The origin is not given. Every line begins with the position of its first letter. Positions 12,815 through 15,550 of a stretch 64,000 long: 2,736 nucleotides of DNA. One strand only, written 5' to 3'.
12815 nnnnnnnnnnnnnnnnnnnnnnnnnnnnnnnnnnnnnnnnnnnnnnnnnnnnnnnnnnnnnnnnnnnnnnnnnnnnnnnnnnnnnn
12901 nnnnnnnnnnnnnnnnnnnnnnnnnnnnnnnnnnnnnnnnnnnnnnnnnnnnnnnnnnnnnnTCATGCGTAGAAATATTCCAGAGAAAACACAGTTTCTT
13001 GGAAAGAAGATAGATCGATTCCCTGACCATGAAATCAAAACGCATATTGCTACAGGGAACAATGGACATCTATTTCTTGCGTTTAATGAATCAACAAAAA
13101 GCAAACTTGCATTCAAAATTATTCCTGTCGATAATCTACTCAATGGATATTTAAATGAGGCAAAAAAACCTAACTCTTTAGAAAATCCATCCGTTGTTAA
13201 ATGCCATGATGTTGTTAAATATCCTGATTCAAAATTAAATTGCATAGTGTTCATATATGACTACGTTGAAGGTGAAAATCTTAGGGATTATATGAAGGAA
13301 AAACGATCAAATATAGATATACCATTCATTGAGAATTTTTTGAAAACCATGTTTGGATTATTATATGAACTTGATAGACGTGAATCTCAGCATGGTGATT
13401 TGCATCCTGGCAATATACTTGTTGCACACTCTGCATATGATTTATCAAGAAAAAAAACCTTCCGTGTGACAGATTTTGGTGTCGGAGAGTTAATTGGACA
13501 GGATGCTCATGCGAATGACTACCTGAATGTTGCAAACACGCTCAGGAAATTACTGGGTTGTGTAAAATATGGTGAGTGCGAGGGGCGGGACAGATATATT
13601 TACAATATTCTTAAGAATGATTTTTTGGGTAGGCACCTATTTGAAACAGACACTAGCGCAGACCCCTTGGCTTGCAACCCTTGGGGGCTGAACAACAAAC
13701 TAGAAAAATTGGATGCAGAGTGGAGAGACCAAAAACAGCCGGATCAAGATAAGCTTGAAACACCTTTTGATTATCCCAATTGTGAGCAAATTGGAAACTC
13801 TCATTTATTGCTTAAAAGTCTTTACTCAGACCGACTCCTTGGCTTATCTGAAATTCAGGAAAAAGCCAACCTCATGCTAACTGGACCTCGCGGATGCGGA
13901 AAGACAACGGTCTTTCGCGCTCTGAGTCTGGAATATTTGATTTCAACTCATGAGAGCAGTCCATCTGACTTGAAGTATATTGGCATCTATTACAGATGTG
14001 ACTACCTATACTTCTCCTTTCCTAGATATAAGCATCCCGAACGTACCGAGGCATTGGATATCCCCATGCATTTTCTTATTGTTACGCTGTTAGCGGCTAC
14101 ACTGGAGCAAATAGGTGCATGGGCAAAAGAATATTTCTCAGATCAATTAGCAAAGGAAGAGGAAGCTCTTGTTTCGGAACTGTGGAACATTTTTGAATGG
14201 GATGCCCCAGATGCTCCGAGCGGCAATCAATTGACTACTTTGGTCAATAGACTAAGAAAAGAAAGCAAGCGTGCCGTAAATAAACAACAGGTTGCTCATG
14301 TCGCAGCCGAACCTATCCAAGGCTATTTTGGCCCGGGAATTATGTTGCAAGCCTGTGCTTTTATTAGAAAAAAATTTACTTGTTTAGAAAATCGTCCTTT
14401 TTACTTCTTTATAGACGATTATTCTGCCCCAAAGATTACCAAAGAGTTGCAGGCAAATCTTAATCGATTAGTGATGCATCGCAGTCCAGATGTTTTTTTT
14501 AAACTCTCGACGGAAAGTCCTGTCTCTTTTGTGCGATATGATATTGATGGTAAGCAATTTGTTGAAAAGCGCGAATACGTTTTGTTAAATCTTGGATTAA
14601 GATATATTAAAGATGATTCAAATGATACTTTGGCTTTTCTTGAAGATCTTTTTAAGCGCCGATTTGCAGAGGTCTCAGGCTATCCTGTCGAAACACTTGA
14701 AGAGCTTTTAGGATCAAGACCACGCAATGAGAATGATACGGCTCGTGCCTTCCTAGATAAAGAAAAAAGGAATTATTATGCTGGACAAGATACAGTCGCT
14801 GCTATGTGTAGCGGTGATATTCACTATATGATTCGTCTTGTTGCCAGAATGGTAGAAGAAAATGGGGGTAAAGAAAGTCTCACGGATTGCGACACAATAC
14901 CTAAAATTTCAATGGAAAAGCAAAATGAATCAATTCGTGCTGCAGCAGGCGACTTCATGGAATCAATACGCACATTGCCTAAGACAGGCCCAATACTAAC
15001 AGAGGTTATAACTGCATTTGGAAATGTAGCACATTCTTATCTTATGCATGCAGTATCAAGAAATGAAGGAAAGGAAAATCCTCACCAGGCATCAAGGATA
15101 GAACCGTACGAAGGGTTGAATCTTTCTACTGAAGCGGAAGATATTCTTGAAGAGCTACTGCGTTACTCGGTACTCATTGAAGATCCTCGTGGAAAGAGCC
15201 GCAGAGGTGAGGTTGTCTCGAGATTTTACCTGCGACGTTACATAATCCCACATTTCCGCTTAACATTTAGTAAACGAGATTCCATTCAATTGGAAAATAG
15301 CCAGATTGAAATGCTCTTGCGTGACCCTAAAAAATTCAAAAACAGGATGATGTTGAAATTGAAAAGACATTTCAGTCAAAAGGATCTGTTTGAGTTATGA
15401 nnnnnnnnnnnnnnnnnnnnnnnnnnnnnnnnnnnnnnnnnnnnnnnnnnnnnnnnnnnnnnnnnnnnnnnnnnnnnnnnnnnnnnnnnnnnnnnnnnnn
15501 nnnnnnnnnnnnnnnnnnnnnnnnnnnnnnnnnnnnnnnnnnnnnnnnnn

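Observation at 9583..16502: Type III R-M locus split by a ~6.9 kb AT-rich four-gene cassette (mod | TPR-DUF2971 | MTase | kinase-ATPase | CARF-like | res)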

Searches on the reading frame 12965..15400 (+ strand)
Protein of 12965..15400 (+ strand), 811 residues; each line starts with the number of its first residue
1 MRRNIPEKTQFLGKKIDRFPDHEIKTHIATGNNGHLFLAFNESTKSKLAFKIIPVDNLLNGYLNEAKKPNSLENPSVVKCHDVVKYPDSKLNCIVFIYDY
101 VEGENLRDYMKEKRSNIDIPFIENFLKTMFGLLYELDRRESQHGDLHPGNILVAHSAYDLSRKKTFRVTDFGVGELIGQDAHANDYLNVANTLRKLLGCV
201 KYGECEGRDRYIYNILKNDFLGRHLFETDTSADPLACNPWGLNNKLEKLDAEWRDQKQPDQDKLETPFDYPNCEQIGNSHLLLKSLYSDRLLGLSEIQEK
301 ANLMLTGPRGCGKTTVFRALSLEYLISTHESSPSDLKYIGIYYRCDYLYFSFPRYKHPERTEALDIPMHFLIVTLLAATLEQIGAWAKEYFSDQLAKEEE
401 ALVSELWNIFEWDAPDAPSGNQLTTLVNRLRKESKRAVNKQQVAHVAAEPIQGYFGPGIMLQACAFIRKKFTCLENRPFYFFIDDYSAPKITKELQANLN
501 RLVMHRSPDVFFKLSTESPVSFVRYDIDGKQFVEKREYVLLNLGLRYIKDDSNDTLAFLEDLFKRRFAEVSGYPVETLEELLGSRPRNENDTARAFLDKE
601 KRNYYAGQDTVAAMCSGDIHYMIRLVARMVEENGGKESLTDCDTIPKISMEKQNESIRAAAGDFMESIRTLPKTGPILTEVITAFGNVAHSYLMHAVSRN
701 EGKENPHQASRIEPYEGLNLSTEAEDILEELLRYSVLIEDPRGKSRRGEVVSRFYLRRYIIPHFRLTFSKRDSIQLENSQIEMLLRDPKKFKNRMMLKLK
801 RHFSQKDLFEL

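Call 5: search_protein_families(library=pfam, proteins=[window:12965-15400:+], max_evalue=0.01)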
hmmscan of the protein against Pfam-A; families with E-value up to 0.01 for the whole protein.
window:12965-15400:+ (811 aa): 7 families
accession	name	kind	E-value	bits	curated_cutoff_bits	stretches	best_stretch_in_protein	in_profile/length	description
PF24389.1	ORC-CDC6-like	-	2.9e-53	181.9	27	2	294-590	26-322/571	ORC-CDC6-like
PF00069.31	Pkinase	-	4.9e-13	49.5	31.7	1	24-185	3-156/263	Protein kinase domain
PF07714.23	PK_Tyr_Ser-Thr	-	3e-09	37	23.1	1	24-180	3-155/258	Protein tyrosine and serine/threonine kinase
PF03109.22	ABC1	-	0.00014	21.5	22.9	1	95-179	144-219/244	ABC1 atypical kinase-like domain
PF03215.21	Rad17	-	0.00032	21.1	23.8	1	298-331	43-76/186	Rad17 P-loop domain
PF01695.23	IstB_IS21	-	0.0046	16.9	24.1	1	290-322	82-114/238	IstB-like ATP binding protein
PF13173.12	AAA_14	-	0.0053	17.2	27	0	302-328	4-28/129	AAA domain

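Call 6: search_protein_families(library=padloc, proteins=[window:12965-15400:+], max_evalue=0.01)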
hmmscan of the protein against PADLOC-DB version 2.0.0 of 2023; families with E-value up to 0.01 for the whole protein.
window:12965-15400:+ (811 aa): 23 families
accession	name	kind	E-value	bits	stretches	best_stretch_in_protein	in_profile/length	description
PDLC01925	CARF6--CARF_STK_AAA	-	1e-28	97.6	2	295-720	329-734/1187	-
PDLC04138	mad6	-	8.6e-15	52.6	1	23-180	54-206/659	mads_6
PDLC04053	PD-T4-6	-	2e-12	45.2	1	19-185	8-169/311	-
PDLC04042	PD-T4-6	-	1.2e-10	39.6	1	22-182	11-164/292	-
PDLC04057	PD-T4-6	-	1.6e-09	35.3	1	22-183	10-164/443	-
PDLC04047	PD-T4-6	-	6.6e-09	33.3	1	21-173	11-157/327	-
PDLC03920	MkoA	-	2.5e-08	30.7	1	29-184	16-182/1112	-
PDLC04060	PD-T4-6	-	7.7e-08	29.7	1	23-202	11-175/486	-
PDLC04054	PD-T4-6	-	1.8e-07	29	1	24-183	14-167/347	-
PDLC03921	MkoA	-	4.6e-07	25.9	1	61-156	537-623/1607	-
PDLC04056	PD-T4-6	-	1.7e-06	25.5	1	22-174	7-153/415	-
PDLC04048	PD-T4-6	-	1.8e-06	25.6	1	62-202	58-178/354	-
PDLC04044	PD-T4-6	-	3.1e-06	24.6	1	28-183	40-195/372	-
PDLC04055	PD-T4-6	-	6.6e-06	23.2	1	60-183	115-228/496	-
PDLC04041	PD-T4-6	-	2.6e-05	21.6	1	20-182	28-186/443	-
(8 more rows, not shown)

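Call 9: search_protein_families(library=ncbifam, proteins=[window:12965-15400:+], max_evalue=0.01)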
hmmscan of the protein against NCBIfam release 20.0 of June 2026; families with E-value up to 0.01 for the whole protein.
window:12965-15400:+ (811 aa): 8 families
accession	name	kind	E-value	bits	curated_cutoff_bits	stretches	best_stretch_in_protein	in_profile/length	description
NF033483.0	PknB_PASTA_kin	equivalog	2.9e-08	33.2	450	1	47-179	34-159/563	Stk1 family PASTA domain-containing Ser/Thr kinase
NF047741.1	antiphage_MADS6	equivalog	9.7e-08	31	460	1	20-117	495-590/612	methylation-associated defense system protein kinase MAD6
NF058632.1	SerThrKinPrkT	equivalog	6.5e-05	22.1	280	1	22-158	23-155/322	serine/threonine protein kinase PrkT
TIGR00602.1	rad24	subfamily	0.00042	19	482.55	1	298-330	108-140/640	checkpoint protein rad24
NF052427.1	StpK7MSMEG_1200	equivalog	0.00089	17.8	900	1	18-157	5-145/601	serine/threonine protein kinase StpK7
NF009067.0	PRK12402.1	equivalog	0.001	18.1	317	0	297-324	33-60/340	replication factor C small subunit 2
TIGR01982.1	UbiB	equivalog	0.0026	16.4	487.55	1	95-174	233-304/436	2-polyprenylphenol 6-hydroxylase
NF047389.1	ATPase_Sll1717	subfamily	0.007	15.5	75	0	295-381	24-103/454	P-loop ATPase, Sll1717 family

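Call 17: find_homologous_proteins(query=window:12965-15400:+, max_evalue=1e-10)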
Query window:12965-15400:+ (811 aa): 701 proteins with E <= 1e-10 among 8000 candidates; the best 120 are listed.
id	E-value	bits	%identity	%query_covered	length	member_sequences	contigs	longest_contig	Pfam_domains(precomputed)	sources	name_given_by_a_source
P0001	0.0e+0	1874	100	100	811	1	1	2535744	PF07714.24,PF00069.32,PF24389.2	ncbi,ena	-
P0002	0.0e+0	1233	66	100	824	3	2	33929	PF07714.24,PF00069.32,PF24389.2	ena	-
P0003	0.0e+0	1228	67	98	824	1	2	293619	PF07714.24,PF00069.32,PF24389.2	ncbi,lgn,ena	-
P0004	0.0e+0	1225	67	98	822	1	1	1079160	PF07714.24,PF00069.32,PF24389.2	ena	-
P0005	0.0e+0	1217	67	98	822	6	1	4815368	PF07714.24,PF00069.32,PF24389.2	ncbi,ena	-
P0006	0.0e+0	1217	66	98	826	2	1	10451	PF07714.24,PF00069.32,PF24389.2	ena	-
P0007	0.0e+0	1212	65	100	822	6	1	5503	PF07714.24,PF00069.32,PF03109.23,PF24389.2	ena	-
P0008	0.0e+0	1200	66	100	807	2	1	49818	PF07714.24,PF00069.32,PF03109.23,PF24389.2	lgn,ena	-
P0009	0.0e+0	1199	66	98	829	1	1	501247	PF07714.24,PF00069.32,PF03109.23,PF24389.2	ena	-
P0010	0.0e+0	1194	66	98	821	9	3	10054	PF07714.24,PF00069.32,PF24389.2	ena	-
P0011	0.0e+0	1193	67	98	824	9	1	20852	PF07714.24,PF00069.32,PF03109.23,PF24389.2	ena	-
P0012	0.0e+0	1193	65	98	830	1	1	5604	PF07714.24,PF00069.32,PF24389.2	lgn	-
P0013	0.0e+0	1192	66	98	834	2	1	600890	PF07714.24,PF00069.32,PF24389.2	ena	-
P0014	0.0e+0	1191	66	98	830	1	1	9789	PF07714.24,PF00069.32,PF24389.2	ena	-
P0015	0.0e+0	1190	66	98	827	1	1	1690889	PF07714.24,PF00069.32,PF03109.23,PF24389.2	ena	-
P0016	0.0e+0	1188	66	98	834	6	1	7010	PF07714.24,PF00069.32,PF24389.2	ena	-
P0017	0.0e+0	1186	65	100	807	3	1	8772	PF07714.24,PF00069.32,PF03109.23,PF24389.2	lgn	-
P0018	0.0e+0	1185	65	100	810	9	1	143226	PF07714.24,PF00069.32,PF24389.2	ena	-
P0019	0.0e+0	1184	65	99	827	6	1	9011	PF07714.24,PF00069.32,PF24389.2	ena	-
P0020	0.0e+0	1184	65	98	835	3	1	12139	PF07714.24,PF00069.32,PF24389.2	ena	-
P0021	0.0e+0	1183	65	100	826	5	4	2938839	PF07714.24,PF00069.32,PF24389.2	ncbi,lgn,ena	-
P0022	0.0e+0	1180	66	97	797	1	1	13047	PF07714.24,PF00069.32,PF24389.2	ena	-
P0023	0.0e+0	1178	65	100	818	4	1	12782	PF07714.24,PF00069.32,PF03109.23,PF24389.2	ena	-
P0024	0.0e+0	1178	65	100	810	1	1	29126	PF07714.24,PF00069.32,PF24389.2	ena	-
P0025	0.0e+0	1175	64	100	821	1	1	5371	PF07714.24,PF00069.32,PF24389.2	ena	-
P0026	0.0e+0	1173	65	99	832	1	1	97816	PF07714.24,PF00069.32,PF03109.23,PF24389.2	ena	-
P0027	0.0e+0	1171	65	97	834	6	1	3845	PF07714.24,PF00069.32,PF24389.2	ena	-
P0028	0.0e+0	1170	65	98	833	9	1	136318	PF07714.24,PF00069.32,PF24389.2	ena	-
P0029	0.0e+0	1168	65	100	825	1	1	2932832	PF07714.24,PF00069.32,PF24389.2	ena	-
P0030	0.0e+0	1165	67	95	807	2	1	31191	PF07714.24,PF00069.32,PF24389.2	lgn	-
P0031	0.0e+0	1165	64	98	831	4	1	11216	PF07714.24,PF00069.32,PF24389.2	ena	-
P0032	0.0e+0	1164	66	95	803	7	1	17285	PF07714.24,PF00069.32,PF24389.2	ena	-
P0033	0.0e+0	1163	64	100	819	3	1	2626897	PF07714.24,PF00069.32,PF03109.23,PF24389.2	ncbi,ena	-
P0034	0.0e+0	1161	64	97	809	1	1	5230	PF07714.24,PF00069.32,PF03109.23,PF24389.2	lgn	-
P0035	0.0e+0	1160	63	100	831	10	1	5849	PF07714.24,PF00069.32,PF03109.23,PF24389.2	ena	-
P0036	0.0e+0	1158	64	100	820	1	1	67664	PF07714.24,PF00069.32,PF03109.23,PF24389.2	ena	-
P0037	0.0e+0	1158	63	98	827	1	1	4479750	PF07714.24,PF00069.32,PF24389.2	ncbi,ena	-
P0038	0.0e+0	1155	64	100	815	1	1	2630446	PF07714.24,PF00069.32,PF03109.23,PF24389.2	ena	-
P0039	0.0e+0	1153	63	98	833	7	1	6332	PF07714.24,PF00069.32,PF24389.2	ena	-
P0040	0.0e+0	1152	63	99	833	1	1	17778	PF07714.24,PF00069.32,PF24389.2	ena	-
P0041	0.0e+0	1152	66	95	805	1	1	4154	PF07714.24,PF00069.32,PF24389.2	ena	-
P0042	0.0e+0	1149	62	100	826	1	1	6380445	PF07714.24,PF00069.32,PF24389.2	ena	-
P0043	0.0e+0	1147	62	99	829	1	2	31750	PF07714.24,PF00069.32,PF24389.2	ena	-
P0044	0.0e+0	1146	62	98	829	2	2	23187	PF07714.24,PF00069.32,PF03109.23,PF24389.2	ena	-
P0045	0.0e+0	1145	65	95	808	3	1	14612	PF07714.24,PF00069.32,PF03109.23,PF24389.2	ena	-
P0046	0.0e+0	1145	62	99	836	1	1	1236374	PF07714.24,PF00069.32,PF03109.23,PF24389.2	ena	-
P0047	0.0e+0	1143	62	100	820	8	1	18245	PF07714.24,PF00069.32,PF24389.2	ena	-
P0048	0.0e+0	1139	62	99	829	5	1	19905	PF07714.24,PF00069.32,PF03109.23,PF24389.2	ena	-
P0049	0.0e+0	1137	61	100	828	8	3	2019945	PF07714.24,PF00069.32,PF24389.2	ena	-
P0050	0.0e+0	1135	63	100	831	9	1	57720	PF07714.24,PF00069.32,PF03109.23,PF24389.2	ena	-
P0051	0.0e+0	1131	63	98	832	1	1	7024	PF07714.24,PF00069.32,PF24389.2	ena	-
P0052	0.0e+0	1130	62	99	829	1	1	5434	PF07714.24,PF00069.32,PF24389.2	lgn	-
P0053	0.0e+0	1128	61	99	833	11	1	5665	PF07714.24,PF00069.32,PF24389.2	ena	-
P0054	0.0e+0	1126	63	98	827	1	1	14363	PF07714.24,PF00069.32,PF24389.2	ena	-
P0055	0.0e+0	1125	61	99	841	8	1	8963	PF07714.24,PF00069.32,PF03109.23,PF24389.2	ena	-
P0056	0.0e+0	1123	61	99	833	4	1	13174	PF07714.24,PF00069.32,PF24389.2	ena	-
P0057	0.0e+0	1122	61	99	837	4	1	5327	PF07714.24,PF00069.32,PF03109.23,PF24389.2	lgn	-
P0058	0.0e+0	1121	61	98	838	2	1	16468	PF07714.24,PF00069.32,PF24389.2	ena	-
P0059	0.0e+0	1119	61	100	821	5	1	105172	PF07714.24,PF00069.32,PF03109.23,PF24389.2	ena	-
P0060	0.0e+0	1116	61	99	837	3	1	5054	PF07714.24,PF00069.32,PF24389.2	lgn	-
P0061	0.0e+0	1115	61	99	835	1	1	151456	PF07714.24,PF00069.32,PF24389.2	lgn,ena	-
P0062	0.0e+0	1115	61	98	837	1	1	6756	PF07714.24,PF00069.32,PF24389.2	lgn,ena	-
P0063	0.0e+0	1113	61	98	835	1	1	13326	PF07714.24,PF00069.32,PF03109.23,PF24389.2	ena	-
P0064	0.0e+0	1110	61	99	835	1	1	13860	PF07714.24,PF00069.32,PF24389.2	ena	-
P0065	0.0e+0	1109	60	99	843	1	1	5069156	PF07714.24,PF00069.32,PF24389.2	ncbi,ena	-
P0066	0.0e+0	1107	61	99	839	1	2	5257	PF07714.24,PF00069.32,PF24389.2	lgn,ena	-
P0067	0.0e+0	1104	61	98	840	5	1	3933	PF07714.24,PF00069.32,PF24389.2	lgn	-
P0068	0.0e+0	1103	60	99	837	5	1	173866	PF07714.24,PF00069.32,PF24389.2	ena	-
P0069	0.0e+0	1099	60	98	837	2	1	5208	PF07714.24,PF00069.32,PF24389.2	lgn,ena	-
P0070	0.0e+0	1099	62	98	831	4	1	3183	PF07714.24,PF00069.32,PF03109.23,PF24389.2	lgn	-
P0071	0.0e+0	1097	61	98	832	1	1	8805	PF07714.24,PF00069.32,PF24389.2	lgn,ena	-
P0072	0.0e+0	1093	60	99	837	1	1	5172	PF07714.24,PF00069.32,PF03109.23,PF24389.2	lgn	-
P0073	0.0e+0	1092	60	99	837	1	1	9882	PF07714.24,PF00069.32,PF24389.2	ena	-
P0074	0.0e+0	1090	60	99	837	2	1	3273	PF07714.24,PF00069.32,PF24389.2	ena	-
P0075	0.0e+0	1090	59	98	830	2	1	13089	PF07714.24,PF00069.32,PF24389.2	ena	-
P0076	0.0e+0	1087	60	98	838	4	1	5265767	PF07714.24,PF00069.32,PF24389.2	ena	-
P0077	0.0e+0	1086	60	99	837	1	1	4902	PF07714.24,PF00069.32,PF24389.2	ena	-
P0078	0.0e+0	1084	61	97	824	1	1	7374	PF07714.24,PF00069.32,PF03109.23,PF24389.2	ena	-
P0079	0.0e+0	1084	59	100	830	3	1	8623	PF07714.24,PF00069.32,PF24389.2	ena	-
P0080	0.0e+0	1083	60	99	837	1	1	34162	PF07714.24,PF00069.32,PF03109.23,PF24389.2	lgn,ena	-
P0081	0.0e+0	1081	59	98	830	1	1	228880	PF07714.24,PF00069.32,PF03109.23,PF24389.2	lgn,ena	-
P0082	0.0e+0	1080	59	99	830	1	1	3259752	PF07714.24,PF00069.32,PF24389.2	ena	-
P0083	0.0e+0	1078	58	100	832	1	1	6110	PF07714.24,PF00069.32,PF24389.2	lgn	-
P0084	0.0e+0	1074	59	98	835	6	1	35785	PF07714.24,PF00069.32,PF03109.23,PF24389.2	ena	-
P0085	0.0e+0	1073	59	98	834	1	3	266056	PF07714.24,PF00069.32,PF24389.2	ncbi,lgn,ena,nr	ncbi:MAG: protein kinase [Gammaproteobacteria bacterium]|nr:protein kinase [Gammaproteobacteria bact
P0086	0.0e+0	1072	59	98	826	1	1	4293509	PF07714.24,PF00069.32,PF03109.23,PF24389.2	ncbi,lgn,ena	-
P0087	0.0e+0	1072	59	99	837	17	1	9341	PF07714.24,PF00069.32,PF03109.23,PF24389.2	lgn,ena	-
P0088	0.0e+0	1070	59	98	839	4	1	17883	PF07714.24,PF00069.32,PF24389.2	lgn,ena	-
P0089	0.0e+0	1069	59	100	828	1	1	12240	PF07714.24,PF00069.32,PF24389.2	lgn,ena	-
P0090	0.0e+0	1068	59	98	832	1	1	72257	PF07714.24,PF00069.32,PF24389.2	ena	-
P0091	0.0e+0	1068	60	99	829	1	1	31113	PF07714.24,PF00069.32,PF03109.23,PF24389.2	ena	-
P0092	0.0e+0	1062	60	100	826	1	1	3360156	PF07714.24,PF00069.32,PF24389.2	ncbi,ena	-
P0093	0.0e+0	1059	58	98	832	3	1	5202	PF07714.24,PF00069.32,PF24389.2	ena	-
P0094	0.0e+0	1059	58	99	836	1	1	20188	PF07714.24,PF00069.32,PF03109.23,PF24389.2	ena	-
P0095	0.0e+0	1056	59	100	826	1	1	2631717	PF07714.24,PF00069.32,PF03109.23,PF24389.2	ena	-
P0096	0.0e+0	1055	59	100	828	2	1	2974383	PF07714.24,PF00069.32,PF24389.2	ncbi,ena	-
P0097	0.0e+0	1054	58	98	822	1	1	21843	PF07714.24,PF00069.32,PF24389.2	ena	-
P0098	0.0e+0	1051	58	98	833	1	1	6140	PF07714.24,PF00069.32,PF24389.2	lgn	-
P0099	0.0e+0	1042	59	98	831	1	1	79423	PF07714.24,PF00069.32,PF24389.2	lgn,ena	-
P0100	0.0e+0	1039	67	85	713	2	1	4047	PF24389.2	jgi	jgi:hypothetical protein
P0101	0.0e+0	1037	57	98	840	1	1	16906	PF07714.24,PF00069.32,PF24389.2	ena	-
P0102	0.0e+0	1035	58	98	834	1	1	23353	PF07714.24,PF00069.32,PF24389.2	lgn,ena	-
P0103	0.0e+0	1034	58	100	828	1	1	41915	PF07714.24,PF00069.32,PF24389.2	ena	-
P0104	0.0e+0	1034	59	98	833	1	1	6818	PF07714.24,PF00069.32,PF24389.2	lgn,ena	-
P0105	0.0e+0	1032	58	98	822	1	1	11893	PF07714.24,PF00069.32,PF13191.13,PF24389.2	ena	-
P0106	0.0e+0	1032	58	98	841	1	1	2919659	PF07714.24,PF00069.32,PF03109.23,PF24389.2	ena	-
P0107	0.0e+0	1031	58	98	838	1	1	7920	PF07714.24,PF00069.32,PF13191.13,PF24389.2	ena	-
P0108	0.0e+0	1030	57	98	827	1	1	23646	PF07714.24,PF00069.32,PF13191.13,PF24389.2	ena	-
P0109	0.0e+0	1029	57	98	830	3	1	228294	PF07714.24,PF00069.32,PF03109.23,PF24389.2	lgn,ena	-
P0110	0.0e+0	1028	57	99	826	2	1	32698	PF07714.24,PF00069.32,PF24389.2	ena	-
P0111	0.0e+0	1028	58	98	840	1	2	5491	PF07714.24,PF00069.32,PF24389.2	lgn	-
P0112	0.0e+0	1027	57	100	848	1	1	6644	PF07714.24,PF00069.32,PF24389.2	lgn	-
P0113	0.0e+0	1027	57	100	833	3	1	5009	PF07714.24,PF00069.32,PF24389.2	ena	-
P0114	0.0e+0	1027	56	98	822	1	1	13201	PF07714.24,PF00069.32,PF03109.23,PF24389.2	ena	-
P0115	0.0e+0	1027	57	98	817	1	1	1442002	PF07714.24,PF00069.32,PF24389.2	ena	-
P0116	0.0e+0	1026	56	99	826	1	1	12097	PF07714.24,PF00069.32,PF24389.2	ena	-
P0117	0.0e+0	1024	56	98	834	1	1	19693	PF07714.24,PF00069.32,PF03109.23,PF13191.13,PF24389.2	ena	-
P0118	0.0e+0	1023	58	98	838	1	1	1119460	PF07714.24,PF00069.32,PF24389.2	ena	-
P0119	0.0e+0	1022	56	99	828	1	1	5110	PF07714.24,PF00069.32,PF24389.2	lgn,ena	-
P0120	0.0e+0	1021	56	99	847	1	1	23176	PF07714.24,PF00069.32,PF24389.2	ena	-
